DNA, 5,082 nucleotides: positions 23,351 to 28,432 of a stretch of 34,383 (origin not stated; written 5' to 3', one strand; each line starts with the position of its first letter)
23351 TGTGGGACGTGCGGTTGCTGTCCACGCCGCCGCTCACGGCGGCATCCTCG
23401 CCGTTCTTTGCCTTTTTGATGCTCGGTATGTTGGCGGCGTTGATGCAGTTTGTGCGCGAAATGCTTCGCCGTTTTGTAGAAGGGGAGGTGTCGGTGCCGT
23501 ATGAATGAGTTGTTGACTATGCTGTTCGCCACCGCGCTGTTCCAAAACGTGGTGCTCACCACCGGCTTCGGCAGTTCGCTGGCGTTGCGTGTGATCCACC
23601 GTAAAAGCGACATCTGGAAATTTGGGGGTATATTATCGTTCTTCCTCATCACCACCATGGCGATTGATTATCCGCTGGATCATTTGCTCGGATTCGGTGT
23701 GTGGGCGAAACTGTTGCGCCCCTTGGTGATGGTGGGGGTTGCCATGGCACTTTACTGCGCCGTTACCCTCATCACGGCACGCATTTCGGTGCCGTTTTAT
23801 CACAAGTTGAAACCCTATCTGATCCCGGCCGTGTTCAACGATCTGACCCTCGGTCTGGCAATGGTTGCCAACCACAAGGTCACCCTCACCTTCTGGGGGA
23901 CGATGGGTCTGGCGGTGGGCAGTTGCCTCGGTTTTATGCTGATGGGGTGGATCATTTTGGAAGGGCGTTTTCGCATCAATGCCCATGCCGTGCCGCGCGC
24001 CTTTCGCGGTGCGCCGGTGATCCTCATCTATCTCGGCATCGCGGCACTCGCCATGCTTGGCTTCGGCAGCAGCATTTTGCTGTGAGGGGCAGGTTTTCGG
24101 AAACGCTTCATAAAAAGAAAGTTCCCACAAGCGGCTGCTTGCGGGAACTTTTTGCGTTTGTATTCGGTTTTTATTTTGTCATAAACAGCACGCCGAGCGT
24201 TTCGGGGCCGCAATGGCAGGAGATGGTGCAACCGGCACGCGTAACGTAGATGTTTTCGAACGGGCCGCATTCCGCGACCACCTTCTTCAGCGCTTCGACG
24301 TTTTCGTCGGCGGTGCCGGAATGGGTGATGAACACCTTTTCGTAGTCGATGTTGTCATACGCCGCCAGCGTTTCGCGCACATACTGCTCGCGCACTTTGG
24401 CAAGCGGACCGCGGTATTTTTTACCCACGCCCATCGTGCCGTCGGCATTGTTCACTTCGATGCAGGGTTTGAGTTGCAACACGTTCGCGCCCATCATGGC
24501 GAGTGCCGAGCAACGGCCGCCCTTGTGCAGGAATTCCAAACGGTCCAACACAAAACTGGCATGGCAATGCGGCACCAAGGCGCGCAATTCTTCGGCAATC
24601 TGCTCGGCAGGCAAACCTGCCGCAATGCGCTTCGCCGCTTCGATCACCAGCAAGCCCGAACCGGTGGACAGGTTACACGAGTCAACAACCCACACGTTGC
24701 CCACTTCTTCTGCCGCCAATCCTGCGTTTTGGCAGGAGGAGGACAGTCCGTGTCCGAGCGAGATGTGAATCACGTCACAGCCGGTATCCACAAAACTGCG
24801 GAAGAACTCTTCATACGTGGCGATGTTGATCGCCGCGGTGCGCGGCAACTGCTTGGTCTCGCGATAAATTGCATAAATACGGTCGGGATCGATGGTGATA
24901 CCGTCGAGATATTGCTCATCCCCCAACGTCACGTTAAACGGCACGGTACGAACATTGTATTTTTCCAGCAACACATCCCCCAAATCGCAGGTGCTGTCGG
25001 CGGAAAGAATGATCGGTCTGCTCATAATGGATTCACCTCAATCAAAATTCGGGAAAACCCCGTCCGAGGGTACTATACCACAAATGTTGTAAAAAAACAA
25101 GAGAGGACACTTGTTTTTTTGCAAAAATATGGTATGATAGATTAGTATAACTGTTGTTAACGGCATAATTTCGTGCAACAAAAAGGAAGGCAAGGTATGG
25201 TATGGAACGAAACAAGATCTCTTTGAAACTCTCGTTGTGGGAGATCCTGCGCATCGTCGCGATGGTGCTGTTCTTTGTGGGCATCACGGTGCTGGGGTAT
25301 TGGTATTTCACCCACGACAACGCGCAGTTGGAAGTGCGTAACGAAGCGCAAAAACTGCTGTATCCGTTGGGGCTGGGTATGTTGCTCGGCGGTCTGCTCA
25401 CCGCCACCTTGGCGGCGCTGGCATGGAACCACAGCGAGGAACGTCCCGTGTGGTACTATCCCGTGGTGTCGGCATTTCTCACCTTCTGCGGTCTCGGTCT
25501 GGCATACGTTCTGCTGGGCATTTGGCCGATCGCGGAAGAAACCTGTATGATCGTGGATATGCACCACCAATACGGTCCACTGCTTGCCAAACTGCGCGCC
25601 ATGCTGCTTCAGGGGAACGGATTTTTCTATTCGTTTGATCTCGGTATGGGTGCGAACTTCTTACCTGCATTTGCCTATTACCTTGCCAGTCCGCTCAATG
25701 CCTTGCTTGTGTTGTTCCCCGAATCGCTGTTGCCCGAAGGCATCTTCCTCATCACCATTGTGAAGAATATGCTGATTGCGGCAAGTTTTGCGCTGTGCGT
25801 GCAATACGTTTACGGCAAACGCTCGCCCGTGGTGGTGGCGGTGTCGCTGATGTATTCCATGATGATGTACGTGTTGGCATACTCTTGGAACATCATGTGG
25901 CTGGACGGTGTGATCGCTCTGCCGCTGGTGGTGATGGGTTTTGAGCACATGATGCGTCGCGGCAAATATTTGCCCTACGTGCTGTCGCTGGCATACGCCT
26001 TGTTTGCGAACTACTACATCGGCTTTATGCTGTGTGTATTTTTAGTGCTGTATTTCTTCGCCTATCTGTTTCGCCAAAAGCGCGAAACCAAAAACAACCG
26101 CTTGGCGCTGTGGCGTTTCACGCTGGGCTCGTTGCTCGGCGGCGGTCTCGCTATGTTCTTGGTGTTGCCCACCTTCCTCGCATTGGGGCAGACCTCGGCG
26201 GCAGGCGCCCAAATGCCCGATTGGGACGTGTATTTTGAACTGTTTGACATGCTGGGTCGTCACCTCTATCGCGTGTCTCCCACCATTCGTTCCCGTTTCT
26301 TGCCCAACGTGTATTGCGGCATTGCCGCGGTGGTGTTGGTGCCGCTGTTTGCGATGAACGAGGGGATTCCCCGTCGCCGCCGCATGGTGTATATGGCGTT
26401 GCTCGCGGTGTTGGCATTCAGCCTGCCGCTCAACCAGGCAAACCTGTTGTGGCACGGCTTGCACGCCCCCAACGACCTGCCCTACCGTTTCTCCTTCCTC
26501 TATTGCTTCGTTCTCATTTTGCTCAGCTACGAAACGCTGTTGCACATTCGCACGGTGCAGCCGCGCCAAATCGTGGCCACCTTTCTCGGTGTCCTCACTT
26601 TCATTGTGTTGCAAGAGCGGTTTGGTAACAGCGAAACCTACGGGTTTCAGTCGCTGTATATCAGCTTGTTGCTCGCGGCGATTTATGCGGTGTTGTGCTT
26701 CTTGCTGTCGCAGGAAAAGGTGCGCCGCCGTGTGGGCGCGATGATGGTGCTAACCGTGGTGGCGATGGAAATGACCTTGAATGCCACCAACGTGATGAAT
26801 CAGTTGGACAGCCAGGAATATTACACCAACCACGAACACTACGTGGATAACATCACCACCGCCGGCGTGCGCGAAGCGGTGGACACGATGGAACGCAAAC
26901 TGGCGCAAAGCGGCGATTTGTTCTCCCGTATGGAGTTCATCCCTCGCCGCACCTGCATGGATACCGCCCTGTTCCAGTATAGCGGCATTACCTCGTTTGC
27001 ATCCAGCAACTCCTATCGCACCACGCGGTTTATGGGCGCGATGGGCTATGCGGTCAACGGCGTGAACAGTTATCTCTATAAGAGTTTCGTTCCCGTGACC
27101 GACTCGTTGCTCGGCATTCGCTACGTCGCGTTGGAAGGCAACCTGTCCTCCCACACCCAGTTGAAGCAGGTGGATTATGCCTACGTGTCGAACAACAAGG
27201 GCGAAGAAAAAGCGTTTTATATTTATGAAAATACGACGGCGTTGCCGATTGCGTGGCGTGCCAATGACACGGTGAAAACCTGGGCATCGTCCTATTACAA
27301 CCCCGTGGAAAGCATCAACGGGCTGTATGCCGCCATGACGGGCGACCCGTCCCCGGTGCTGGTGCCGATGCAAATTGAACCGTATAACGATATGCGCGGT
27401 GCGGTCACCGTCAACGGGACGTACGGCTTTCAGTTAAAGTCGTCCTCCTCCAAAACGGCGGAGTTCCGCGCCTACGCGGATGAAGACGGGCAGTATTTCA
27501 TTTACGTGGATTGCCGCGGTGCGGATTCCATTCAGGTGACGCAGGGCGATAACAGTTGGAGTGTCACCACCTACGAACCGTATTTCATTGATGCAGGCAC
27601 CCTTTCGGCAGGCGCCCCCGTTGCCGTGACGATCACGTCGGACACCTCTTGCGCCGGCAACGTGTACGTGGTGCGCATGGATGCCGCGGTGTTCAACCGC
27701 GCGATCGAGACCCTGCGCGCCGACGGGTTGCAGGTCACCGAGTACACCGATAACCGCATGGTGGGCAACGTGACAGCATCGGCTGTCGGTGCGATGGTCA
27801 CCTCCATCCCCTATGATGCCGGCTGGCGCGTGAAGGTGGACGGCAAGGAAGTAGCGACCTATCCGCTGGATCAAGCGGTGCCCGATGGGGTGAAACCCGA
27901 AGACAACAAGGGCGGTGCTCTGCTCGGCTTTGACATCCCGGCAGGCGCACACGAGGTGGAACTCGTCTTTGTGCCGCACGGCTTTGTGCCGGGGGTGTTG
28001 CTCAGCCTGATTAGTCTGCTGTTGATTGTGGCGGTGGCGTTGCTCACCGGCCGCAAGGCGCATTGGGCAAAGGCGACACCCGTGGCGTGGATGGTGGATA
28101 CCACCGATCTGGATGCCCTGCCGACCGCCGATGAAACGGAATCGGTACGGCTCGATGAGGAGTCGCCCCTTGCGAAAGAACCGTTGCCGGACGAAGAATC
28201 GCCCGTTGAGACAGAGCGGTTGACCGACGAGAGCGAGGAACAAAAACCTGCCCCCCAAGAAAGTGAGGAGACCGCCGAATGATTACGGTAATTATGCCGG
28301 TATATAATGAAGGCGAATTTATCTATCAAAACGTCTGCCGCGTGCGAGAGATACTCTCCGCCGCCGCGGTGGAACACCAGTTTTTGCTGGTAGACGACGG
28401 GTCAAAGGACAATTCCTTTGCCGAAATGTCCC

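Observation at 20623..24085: Reduced four-gene Rnf-derived operon (C-like, D, E-like, A-like) with no rnfG and no rnfB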

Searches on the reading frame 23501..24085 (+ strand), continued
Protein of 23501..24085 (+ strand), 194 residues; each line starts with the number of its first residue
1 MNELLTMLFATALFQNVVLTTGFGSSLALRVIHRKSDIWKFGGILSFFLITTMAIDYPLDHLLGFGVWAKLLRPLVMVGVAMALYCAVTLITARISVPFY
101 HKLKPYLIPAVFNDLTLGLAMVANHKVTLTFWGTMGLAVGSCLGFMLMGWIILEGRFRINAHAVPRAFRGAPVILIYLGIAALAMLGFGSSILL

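Call 81: find_encoding_contigs(protein=P0384, flank=7000, max_places=1)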
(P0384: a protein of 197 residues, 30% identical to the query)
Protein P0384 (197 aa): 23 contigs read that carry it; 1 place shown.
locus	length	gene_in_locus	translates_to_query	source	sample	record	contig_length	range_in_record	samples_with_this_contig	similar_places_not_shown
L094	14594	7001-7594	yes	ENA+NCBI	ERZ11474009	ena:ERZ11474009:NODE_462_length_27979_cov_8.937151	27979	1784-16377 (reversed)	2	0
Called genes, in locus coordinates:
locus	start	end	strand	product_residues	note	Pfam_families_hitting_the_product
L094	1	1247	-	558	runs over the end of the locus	PF00501:AMP-binding, PF13193:AMP-binding_C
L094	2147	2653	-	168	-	PF13302:Acetyltransf_3, PF00583:Acetyltransf_1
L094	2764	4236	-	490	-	PF00478:IMPDH, PF00571:CBS, PF01070:FMN_dh, PF03060:NMO (weak)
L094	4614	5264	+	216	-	PF00834:Ribul_P_3_epim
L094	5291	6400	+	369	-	PF03116:NQR2_RnfD_RnfE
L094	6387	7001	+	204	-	PF02508:Rnf-Nqr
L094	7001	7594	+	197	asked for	PF02508:Rnf-Nqr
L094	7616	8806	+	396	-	PF13200:DUF4015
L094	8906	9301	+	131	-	PF02699:YajC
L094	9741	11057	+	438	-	PF00005:ABC_tran (faint), PF00009:GTP_EFTU, PF01926:MMR_HSR1, PF02421:FeoB_N, PF00009:GTP_EFTU, PF01926:MMR_HSR1, PF02421:FeoB_N, PF14714:KH_dom-like, +6 more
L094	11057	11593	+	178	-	-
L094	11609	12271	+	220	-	PF02660:G3P_acyltransf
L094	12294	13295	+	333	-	PF01210:NAD_Gly3P_dh_N, PF07479:NAD_Gly3P_dh_C, PF20618:GPD_NAD_C_bact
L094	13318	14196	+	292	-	PF07751:Abi_2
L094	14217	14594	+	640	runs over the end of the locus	PF13208:TerB_N, PF15615:TerB_C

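Call 82: find_encoding_contigs(protein=P0326, flank=7000, max_places=1)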
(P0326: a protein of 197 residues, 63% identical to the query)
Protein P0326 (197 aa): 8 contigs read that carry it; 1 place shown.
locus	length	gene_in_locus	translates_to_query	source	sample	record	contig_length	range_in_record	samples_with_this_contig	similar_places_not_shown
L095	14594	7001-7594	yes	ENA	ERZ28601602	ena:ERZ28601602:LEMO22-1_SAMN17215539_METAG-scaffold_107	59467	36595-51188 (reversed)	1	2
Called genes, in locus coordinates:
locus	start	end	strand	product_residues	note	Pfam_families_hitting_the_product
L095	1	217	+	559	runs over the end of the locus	PF03193:RsgA_GTPase (faint), PF13481:AAA_25 (faint), PF20703:nSTAND1 (faint), PF25199:nSTAND_NTPase5 (faint), PF00005:ABC_tran, PF13304:AAA_21 (weak), PF00005:ABC_tran, PF13304:AAA_21 (weak), +11 more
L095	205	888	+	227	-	PF07155:ECF-ribofla_trS, PF12822:ECF_trnsprt, PF20221:DUF6580 (weak)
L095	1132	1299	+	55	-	-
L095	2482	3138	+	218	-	PF00834:Ribul_P_3_epim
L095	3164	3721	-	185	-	PF05389:MecA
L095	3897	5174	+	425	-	PF10531:SLBB (weak), PF13183:Fer4_8 (faint), PF00037:Fer4 (faint), PF12797:Fer4_2 (faint), PF12800:Fer4_4 (faint), PF12838:Fer4_7, PF13187:Fer4_9, PF13534:Fer4_17 (weak), +2 more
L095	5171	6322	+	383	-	PF03116:NQR2_RnfD_RnfE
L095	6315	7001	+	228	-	PF02508:Rnf-Nqr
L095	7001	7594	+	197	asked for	PF02508:Rnf-Nqr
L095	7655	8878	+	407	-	PF13200:DUF4015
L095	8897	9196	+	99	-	PF03977:OAD_beta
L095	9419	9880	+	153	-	PF00903:Glyoxalase, PF12681:Glyoxalase_2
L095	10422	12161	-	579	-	PF00224:PK, PF03328:HpcH_HpaI (weak), PF02887:PK_C, PF00391:PEP-utilizers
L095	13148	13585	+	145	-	PF02502:LacAB_rpiB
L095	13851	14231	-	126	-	PF01042:Ribonuc_L-PSP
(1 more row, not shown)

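Call 84: search_protein_families(library=pfam, proteins=[L091:8827-10047:+, L094:7616-8806:+, L092:5673-6200:-, L094:5291-6400:+], max_evalue=0.05)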
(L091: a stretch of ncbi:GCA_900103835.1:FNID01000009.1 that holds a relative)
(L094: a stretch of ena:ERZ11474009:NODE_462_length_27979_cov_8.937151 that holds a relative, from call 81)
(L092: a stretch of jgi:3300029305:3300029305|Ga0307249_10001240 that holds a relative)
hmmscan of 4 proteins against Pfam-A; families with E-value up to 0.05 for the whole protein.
L091:8827-10047:+ (406 aa): 3 families
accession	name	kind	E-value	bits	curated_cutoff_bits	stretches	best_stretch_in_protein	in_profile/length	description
PF13200.12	DUF4015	-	1.8e-26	93.5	27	1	102-406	4-313/313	Putative glycosyl hydrolase domain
PF14871.12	GHL6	-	0.004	17.8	35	1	115-180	4-65/132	Hypothetical glycosyl hydrolase 6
PF22002.1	MTLN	-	0.048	14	27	0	30-55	11-36/56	Mitoregulin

L094:7616-8806:+ (396 aa): 1 family
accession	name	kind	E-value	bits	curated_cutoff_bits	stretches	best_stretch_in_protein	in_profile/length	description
PF13200.12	DUF4015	-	3.2e-12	46.6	27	1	108-252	2-142/313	Putative glycosyl hydrolase domain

L092:5673-6200:- (175 aa): 2 families
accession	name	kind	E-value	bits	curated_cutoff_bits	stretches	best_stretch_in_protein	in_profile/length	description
PF05389.17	MecA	-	7.4e-06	26.2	22.5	1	28-77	33-82/221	Negative regulator of genetic competence (MecA)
PF22302.1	DUF6968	-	0.021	15.2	27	1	89-129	44-82/90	Domain of unknown function (DUF6968)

L094:5291-6400:+ (369 aa): 1 family
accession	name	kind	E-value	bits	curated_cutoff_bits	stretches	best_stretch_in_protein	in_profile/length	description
PF03116.20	NQR2_RnfD_RnfE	-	1.2e-43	150.1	27.7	1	11-303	16-291/296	NQR2, RnfD, RnfE family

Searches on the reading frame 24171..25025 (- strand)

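Call 94: search_protein_families(library=pfam, proteins=[window:24171-25025:-], max_evalue=0.001)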
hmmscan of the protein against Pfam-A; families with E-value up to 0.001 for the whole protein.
window:24171-25025:- (284 aa): 1 family
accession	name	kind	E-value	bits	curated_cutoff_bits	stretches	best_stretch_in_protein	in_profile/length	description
PF02645.21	DegV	-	5.5e-57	193.7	27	1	9-283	6-279/280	Uncharacterised protein, DegV family COG1307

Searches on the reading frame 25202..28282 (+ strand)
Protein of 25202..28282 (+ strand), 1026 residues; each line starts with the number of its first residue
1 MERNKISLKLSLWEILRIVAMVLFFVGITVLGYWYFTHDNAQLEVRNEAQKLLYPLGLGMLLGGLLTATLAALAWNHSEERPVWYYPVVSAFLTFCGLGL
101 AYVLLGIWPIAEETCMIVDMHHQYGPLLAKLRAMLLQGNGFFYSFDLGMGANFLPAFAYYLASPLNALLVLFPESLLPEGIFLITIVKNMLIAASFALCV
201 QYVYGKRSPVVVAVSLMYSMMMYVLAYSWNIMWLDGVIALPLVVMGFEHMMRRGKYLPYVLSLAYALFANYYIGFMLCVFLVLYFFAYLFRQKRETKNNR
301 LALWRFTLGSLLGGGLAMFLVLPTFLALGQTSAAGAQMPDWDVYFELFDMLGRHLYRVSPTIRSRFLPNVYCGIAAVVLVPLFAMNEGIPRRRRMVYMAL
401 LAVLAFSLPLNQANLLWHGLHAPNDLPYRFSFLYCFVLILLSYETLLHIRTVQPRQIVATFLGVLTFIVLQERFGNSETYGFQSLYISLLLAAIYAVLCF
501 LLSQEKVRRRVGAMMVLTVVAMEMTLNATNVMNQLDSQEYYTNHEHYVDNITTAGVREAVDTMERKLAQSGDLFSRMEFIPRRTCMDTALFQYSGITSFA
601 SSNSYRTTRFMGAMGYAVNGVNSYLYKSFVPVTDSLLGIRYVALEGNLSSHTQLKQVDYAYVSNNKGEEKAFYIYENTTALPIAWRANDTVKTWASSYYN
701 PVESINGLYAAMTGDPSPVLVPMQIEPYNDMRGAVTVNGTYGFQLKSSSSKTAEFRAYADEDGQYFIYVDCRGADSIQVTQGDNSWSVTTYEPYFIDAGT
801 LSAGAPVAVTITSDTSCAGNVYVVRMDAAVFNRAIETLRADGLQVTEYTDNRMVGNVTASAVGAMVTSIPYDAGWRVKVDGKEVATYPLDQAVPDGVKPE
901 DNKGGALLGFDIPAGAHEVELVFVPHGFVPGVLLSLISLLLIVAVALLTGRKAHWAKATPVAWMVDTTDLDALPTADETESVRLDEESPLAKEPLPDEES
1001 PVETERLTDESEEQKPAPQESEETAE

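Call 37: search_protein_families(library=pfam, proteins=[window:25202-28282:+], max_evalue=0.001)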
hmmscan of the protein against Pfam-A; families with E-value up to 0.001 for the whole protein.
window:25202-28282:+ (1026 aa): 1 family
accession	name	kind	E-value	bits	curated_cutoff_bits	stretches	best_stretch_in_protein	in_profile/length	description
PF09586.16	YfhO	-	1.3e-161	540.3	28.5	1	92-935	3-835/835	Bacterial membrane protein YfhO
